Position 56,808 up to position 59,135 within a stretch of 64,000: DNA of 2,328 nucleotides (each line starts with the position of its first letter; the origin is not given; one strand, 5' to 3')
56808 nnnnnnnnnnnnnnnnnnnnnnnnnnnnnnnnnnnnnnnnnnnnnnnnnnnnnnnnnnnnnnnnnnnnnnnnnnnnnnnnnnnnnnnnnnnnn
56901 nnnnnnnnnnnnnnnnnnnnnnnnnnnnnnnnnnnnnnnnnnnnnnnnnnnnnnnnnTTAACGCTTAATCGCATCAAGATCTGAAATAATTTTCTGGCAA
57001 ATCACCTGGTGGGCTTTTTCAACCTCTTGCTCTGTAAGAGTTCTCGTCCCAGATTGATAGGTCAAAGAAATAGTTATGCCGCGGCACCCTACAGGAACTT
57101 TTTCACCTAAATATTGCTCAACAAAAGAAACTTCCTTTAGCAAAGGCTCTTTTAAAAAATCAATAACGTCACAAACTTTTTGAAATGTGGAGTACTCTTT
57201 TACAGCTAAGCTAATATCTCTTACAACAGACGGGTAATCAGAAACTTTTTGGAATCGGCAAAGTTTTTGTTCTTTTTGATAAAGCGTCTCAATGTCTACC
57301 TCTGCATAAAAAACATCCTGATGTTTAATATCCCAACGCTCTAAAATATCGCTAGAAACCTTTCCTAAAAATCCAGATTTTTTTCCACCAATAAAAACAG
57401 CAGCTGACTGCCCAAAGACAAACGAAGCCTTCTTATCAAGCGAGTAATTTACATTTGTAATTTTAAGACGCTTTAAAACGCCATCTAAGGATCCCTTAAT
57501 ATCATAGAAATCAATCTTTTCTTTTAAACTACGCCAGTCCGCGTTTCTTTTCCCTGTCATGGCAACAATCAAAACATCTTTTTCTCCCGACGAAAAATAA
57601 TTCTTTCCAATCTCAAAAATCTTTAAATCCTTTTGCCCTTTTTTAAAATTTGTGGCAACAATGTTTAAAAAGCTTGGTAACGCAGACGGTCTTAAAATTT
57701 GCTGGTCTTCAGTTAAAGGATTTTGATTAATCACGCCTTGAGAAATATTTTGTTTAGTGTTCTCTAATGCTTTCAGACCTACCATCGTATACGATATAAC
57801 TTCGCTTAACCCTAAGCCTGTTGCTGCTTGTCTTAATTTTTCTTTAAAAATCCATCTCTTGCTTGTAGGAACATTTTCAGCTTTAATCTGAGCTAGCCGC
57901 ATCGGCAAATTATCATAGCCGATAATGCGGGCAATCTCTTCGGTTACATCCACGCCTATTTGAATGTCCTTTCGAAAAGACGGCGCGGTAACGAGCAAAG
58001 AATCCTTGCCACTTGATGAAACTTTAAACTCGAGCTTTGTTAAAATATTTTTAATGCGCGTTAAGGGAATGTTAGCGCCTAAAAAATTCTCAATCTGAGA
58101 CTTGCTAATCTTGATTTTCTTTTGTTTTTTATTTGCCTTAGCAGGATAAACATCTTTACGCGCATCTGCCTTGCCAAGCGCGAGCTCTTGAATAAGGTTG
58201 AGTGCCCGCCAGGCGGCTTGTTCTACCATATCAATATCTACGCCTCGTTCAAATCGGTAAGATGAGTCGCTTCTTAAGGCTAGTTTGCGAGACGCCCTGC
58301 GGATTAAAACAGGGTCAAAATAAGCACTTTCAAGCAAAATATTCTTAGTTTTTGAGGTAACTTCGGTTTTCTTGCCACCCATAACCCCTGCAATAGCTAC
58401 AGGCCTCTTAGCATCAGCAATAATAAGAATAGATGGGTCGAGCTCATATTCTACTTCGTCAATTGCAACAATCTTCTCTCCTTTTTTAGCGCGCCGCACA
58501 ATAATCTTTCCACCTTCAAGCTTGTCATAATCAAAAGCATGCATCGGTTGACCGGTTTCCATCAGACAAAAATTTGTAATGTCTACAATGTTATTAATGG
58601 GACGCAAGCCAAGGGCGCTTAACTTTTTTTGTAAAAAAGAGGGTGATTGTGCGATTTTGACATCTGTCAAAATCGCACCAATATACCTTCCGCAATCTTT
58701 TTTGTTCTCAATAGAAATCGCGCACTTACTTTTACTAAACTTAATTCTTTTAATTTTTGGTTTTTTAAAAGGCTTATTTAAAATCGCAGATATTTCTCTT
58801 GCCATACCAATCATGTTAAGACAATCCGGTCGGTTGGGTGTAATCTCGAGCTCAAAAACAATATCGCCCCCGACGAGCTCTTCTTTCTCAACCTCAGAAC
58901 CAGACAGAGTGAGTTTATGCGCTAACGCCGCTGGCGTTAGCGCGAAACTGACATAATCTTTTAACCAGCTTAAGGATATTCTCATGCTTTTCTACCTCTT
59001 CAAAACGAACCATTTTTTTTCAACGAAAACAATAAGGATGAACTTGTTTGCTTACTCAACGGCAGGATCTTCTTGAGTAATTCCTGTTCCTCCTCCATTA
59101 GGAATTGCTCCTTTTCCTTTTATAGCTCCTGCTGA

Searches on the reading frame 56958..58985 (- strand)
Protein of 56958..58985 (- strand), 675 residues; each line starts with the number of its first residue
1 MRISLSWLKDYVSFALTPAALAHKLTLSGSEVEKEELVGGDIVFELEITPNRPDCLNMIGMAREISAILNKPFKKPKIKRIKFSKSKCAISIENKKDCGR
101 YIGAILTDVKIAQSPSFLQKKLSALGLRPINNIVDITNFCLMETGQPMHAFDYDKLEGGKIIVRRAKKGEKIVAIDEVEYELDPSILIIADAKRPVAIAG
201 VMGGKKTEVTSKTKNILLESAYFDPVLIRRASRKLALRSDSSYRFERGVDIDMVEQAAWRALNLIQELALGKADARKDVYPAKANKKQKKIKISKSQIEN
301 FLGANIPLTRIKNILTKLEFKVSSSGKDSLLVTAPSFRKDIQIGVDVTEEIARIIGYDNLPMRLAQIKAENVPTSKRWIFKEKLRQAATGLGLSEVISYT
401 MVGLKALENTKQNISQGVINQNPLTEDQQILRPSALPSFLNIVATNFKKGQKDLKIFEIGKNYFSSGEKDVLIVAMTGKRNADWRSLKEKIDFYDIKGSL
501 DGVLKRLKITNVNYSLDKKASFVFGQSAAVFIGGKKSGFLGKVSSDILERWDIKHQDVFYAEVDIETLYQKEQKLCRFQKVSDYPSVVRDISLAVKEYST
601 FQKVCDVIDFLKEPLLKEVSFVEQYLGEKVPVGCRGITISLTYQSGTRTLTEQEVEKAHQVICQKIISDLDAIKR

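Call 7: search_protein_families(library=pfam, proteins=[window:56958-58985:-])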
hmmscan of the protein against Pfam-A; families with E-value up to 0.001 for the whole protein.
window:56958-58985:- (675 aa): 4 families
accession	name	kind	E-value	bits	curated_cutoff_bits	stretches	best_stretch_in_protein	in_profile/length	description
PF03483.22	B3_4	-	1e-70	237.3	29.3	1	98-269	2-173/174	B3/4 domain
PF17759.6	tRNA_synthFbeta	-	7.2e-46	156.8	22.4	1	360-565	1-214/214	Phenylalanyl tRNA synthetase beta chain CLM domain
PF03484.21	B5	-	1.2e-20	73.9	28.6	1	291-357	1-67/67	tRNA synthetase B5 domain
PF03147.19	FDX-ACB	-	1.5e-19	70.6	31.1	1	582-673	1-92/94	Ferredoxin-fold anticodon binding domain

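Call 8: search_protein_families(library=ncbifam, proteins=[window:56958-58985:-])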
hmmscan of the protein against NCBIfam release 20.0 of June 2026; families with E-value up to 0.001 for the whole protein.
window:56958-58985:- (675 aa): 6 families
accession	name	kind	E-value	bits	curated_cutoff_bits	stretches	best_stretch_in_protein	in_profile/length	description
TIGR00472.1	pheT_bact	equivalog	7.5e-189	629.7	402.65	2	41-672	158-795/798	phenylalanine--tRNA ligase subunit beta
NF001882.0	PRK00629.5-4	equivalog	2.2e-53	181.7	527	1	41-608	160-681/725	phenylalanine--tRNA ligase subunit beta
TIGR00471.1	pheT_arch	equivalog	1.1e-38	133.1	282.65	2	264-568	271-550/551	phenylalanine--tRNA ligase subunit beta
TIGR00469.1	pheS_mito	equivalog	4e-05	22.5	258.35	1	571-669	344-446/451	phenylalanine--tRNA ligase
TIGR02367.1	PylS_Cterm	equivalog_domain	4.3e-05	23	178.15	1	380-556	31-204/242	pyrrolysine--tRNA(Pyl) ligase large subunit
NF051887.1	PheS_related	equivalog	0.00019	20.7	300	1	573-664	240-344/349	PheS-related mystery ligase SrmL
